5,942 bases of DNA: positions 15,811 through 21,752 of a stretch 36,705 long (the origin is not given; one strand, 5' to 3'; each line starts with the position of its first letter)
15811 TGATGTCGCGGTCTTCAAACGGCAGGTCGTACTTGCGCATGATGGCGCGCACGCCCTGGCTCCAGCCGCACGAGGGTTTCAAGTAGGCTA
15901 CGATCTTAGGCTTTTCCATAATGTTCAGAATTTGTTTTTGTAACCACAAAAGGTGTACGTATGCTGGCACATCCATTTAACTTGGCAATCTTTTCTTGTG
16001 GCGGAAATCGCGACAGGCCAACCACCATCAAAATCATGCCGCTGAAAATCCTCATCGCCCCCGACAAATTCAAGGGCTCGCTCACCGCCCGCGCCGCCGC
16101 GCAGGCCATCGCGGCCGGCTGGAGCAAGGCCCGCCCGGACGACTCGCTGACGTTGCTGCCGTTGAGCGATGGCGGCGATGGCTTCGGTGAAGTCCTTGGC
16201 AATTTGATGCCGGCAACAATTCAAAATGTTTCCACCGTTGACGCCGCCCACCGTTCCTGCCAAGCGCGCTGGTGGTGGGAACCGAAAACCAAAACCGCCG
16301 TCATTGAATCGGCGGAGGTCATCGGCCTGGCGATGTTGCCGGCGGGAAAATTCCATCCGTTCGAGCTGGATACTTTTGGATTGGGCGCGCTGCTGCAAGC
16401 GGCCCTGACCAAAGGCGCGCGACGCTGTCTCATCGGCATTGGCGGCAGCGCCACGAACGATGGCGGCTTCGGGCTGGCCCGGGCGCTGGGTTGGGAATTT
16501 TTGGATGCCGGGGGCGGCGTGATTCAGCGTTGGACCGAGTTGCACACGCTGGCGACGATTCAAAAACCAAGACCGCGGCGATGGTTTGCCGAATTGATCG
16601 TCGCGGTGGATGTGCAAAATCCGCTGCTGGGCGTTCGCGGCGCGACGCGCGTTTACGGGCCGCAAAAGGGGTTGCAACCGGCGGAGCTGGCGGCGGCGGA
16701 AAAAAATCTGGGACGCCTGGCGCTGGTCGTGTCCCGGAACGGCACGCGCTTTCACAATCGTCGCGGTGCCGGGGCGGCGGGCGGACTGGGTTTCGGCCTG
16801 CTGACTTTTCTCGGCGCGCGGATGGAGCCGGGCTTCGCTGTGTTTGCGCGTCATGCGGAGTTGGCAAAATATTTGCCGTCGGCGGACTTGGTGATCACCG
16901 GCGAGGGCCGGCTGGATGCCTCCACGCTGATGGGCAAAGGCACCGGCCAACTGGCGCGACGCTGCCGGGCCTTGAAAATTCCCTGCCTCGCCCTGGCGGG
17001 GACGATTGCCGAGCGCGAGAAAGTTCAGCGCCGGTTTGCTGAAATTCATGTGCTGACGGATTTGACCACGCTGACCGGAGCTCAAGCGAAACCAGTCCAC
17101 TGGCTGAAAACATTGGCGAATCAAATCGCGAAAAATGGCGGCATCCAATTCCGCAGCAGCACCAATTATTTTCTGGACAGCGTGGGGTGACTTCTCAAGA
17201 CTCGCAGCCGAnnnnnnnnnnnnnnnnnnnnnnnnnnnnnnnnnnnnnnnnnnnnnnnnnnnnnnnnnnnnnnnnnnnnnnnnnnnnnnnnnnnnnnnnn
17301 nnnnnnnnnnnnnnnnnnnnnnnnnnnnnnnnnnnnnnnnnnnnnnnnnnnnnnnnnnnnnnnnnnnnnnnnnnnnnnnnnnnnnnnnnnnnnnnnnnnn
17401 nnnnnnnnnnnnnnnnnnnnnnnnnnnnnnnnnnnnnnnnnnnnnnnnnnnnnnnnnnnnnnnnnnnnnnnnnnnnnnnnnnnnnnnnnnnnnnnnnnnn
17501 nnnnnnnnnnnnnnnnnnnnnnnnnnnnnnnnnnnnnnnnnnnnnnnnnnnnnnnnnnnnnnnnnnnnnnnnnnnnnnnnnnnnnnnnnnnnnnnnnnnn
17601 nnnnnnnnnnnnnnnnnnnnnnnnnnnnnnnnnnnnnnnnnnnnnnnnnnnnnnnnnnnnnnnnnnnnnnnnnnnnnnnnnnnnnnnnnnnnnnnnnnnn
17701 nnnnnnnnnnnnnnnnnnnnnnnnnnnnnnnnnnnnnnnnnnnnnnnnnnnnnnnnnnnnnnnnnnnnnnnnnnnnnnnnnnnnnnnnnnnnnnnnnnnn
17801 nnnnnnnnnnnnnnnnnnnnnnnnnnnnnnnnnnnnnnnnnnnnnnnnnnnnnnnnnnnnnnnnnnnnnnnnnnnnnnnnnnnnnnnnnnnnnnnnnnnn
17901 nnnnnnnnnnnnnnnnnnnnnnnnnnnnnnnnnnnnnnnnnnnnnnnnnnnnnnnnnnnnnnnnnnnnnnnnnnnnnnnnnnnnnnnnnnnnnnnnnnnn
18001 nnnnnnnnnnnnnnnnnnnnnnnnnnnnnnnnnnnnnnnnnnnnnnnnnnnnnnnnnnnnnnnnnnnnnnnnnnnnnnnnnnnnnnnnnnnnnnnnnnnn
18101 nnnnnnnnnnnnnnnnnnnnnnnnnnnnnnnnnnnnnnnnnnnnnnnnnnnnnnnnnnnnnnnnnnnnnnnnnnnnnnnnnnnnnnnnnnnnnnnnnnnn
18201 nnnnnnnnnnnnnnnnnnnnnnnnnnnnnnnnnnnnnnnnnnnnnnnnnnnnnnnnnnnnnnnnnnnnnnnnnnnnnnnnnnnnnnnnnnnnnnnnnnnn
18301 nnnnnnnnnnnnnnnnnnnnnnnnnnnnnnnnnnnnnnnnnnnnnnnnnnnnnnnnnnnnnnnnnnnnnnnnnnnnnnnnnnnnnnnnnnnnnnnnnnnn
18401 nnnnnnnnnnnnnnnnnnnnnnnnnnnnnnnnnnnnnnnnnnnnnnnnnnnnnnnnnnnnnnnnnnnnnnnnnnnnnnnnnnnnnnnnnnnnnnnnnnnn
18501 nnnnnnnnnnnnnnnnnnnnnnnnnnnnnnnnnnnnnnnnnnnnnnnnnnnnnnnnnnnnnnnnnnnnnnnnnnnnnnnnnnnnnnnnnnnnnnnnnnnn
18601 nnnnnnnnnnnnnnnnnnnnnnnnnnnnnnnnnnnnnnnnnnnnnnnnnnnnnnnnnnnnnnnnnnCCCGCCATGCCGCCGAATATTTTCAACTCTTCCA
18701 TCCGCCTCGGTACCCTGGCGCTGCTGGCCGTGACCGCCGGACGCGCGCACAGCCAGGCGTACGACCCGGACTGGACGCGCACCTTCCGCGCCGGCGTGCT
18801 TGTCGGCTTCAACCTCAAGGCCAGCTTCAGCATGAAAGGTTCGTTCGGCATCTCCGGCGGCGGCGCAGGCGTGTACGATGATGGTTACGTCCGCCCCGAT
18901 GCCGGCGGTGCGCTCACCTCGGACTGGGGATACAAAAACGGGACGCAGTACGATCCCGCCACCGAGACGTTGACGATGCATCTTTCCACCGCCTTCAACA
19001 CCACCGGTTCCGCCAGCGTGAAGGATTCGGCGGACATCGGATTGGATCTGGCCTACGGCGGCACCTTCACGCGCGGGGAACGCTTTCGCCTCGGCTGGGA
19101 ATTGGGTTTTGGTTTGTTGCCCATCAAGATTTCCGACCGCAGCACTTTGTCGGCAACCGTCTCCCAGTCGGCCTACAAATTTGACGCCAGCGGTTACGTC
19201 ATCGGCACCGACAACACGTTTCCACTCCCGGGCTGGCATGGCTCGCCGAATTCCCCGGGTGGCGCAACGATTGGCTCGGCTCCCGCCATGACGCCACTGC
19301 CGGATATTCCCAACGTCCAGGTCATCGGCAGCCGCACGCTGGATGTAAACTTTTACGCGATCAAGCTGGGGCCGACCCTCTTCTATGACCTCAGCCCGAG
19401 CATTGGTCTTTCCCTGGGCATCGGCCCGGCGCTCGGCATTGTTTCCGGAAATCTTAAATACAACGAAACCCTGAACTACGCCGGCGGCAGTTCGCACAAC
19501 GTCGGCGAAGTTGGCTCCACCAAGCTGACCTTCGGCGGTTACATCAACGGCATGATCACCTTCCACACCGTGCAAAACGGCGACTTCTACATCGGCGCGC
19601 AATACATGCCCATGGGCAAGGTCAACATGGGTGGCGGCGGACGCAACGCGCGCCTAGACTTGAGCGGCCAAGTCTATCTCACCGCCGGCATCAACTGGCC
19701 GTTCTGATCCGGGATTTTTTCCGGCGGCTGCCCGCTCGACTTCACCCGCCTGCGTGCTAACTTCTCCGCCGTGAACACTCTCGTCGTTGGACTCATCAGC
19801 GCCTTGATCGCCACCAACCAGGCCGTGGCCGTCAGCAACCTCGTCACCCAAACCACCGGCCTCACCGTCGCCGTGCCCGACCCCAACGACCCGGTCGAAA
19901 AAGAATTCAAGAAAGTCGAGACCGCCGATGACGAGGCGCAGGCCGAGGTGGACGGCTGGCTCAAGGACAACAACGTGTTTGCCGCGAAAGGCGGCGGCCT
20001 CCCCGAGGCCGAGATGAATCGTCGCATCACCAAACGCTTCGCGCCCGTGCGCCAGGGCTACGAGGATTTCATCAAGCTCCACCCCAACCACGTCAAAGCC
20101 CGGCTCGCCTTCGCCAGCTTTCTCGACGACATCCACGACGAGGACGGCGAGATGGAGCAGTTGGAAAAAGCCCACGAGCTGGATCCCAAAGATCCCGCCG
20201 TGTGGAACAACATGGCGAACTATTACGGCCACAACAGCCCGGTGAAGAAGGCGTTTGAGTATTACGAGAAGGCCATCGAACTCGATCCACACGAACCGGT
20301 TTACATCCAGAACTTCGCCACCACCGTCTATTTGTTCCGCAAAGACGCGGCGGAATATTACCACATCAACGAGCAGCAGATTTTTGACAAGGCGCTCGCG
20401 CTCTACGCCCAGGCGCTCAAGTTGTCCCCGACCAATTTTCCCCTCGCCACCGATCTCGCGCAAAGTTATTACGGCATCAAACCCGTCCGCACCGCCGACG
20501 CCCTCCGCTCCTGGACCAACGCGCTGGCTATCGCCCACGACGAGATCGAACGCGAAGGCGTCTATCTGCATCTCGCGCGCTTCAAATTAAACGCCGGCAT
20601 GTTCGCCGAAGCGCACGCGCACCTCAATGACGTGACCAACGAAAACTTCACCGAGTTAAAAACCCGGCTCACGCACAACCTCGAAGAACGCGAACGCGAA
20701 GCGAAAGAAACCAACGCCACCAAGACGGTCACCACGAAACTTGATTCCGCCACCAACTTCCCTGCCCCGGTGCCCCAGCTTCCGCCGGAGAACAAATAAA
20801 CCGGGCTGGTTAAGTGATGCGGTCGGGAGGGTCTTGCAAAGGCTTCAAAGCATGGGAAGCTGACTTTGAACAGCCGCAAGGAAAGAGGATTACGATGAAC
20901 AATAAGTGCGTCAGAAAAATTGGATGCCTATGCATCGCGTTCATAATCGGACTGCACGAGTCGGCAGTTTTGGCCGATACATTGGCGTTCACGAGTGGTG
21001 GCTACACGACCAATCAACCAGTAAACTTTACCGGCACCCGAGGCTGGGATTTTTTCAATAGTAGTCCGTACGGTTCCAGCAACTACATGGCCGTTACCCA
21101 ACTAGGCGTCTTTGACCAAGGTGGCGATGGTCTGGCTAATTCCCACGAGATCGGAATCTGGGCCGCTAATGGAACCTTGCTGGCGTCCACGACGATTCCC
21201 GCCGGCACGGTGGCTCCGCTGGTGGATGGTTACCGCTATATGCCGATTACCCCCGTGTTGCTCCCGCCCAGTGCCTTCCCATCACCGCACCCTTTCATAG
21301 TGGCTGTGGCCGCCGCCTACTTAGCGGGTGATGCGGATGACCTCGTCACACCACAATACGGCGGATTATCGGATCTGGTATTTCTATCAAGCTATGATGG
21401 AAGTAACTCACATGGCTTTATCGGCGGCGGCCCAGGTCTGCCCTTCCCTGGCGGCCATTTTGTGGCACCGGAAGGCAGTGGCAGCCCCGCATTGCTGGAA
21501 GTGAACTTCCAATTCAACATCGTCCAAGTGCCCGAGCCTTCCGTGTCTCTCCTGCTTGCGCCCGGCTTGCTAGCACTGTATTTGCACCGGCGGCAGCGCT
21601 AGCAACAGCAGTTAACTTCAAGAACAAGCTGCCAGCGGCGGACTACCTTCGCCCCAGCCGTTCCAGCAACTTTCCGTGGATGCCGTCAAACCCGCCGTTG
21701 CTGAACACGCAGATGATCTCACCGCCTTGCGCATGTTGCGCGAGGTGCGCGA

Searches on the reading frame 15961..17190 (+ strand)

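Call 9: search_protein_families(library=pfam, proteins=[window:15961-17190:+], max_evalue=0.01)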
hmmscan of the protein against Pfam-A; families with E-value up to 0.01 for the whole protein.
window:15961-17190:+ (409 aa): 1 family
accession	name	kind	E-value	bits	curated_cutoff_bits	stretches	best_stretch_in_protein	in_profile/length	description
PF02595.20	Gly_kinase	-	2.3e-106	356.3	23.3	1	30-391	1-369/372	Glycerate kinase family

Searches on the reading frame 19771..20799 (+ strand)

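Call 9: search_protein_families(library=pfam, proteins=[window:19771-20799:+], max_evalue=0.01)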
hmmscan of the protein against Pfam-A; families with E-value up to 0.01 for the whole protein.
window:19771-20799:+ (342 aa): 12 families
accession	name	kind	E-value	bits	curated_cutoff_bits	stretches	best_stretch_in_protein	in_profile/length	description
PF13431.12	TPR_17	-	6.2e-13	48.3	24.4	0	132-155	3-26/34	Tetratricopeptide repeat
PF13428.12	TPR_14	-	3.4e-12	46.2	23.5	0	109-150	2-43/44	Tetratricopeptide repeat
PF14559.12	TPR_19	-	4.5e-11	43.3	25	1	205-234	7-36/68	Tetratricopeptide repeat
PF07719.23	TPR_2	-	4.6e-10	39.3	27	1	143-174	2-33/34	Tetratricopeptide repeat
PF00515.34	TPR_1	-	2.8e-09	36.8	27.8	1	143-174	2-33/34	Tetratricopeptide repeat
PF13414.12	TPR_11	-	2.6e-08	33.9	26.8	0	202-234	7-39/42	TPR repeat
PF13181.12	TPR_8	-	3.8e-07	30.2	25.7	1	144-174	3-33/34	Tetratricopeptide repeat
PF25474.1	TPR_TmcB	-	0.00022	21.6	27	1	82-138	62-119/125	TmcB, TPR repeats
PF23914.1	TPR_CcmH_CycH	-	0.00034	20.9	42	0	138-187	46-95/158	Cytochrome c-type biogenesis protein H TPR domain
PF13424.12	TPR_12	-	0.0013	19.3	30.1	0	143-171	4-32/77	Tetratricopeptide repeat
PF13429.12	TPR_15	-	0.0027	17.6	26.2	0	128-175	133-179/280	Tetratricopeptide repeat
PF01239.28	PPTA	-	0.0057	16.8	29.5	0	159-174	2-17/32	Protein prenyltransferase alpha subunit repeat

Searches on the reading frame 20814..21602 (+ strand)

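Call 9: search_protein_families(library=pfam, proteins=[window:20814-21602:+], max_evalue=0.01)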
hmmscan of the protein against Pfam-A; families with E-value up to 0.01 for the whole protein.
window:20814-21602:+ (262 aa): 1 family
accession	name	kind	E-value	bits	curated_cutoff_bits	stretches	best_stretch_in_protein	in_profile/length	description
PF07589.16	PEP-CTERM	-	0.0077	16.7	20.7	0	238-260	1-24/24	PEP-CTERM motif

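Call 11: search_protein_families(library=ncbifam, proteins=[window:20814-21602:+], max_evalue=0.1)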
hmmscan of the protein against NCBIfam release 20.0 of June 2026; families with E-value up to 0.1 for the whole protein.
window:20814-21602:+ (262 aa): 6 families
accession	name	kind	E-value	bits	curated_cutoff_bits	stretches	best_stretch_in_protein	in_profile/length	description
NF038129.1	PEP_NF038129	equivalog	0.00042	20.2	65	1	235-262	167-194/194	NF038129 family PEP-CTERM protein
NF038125.1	PEP_CTERM_THxN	subfamily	0.00089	18.9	85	1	217-262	202-246/246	THxN family PEP-CTERM protein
NF033554.9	floc_PepA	equivalog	0.0015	18.4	80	1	216-262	213-260/261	flocculation-associated PEP-CTERM protein PepA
TIGR02595.1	PEP_CTERM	domain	0.028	15.3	16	0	239-262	1-24/24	PEP-CTERM sorting domain-containing protein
NF038120.1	PEP_CTERM_QFxxD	subfamily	0.033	14.1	80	1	235-260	189-214/215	NF038120 family PEP-CTERM protein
NF038124.1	PEP_CTERM_TLD_A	exception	0.08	12.5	100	0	234-261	206-233/235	PEP_CTERM-anchored TLD domain-containing protein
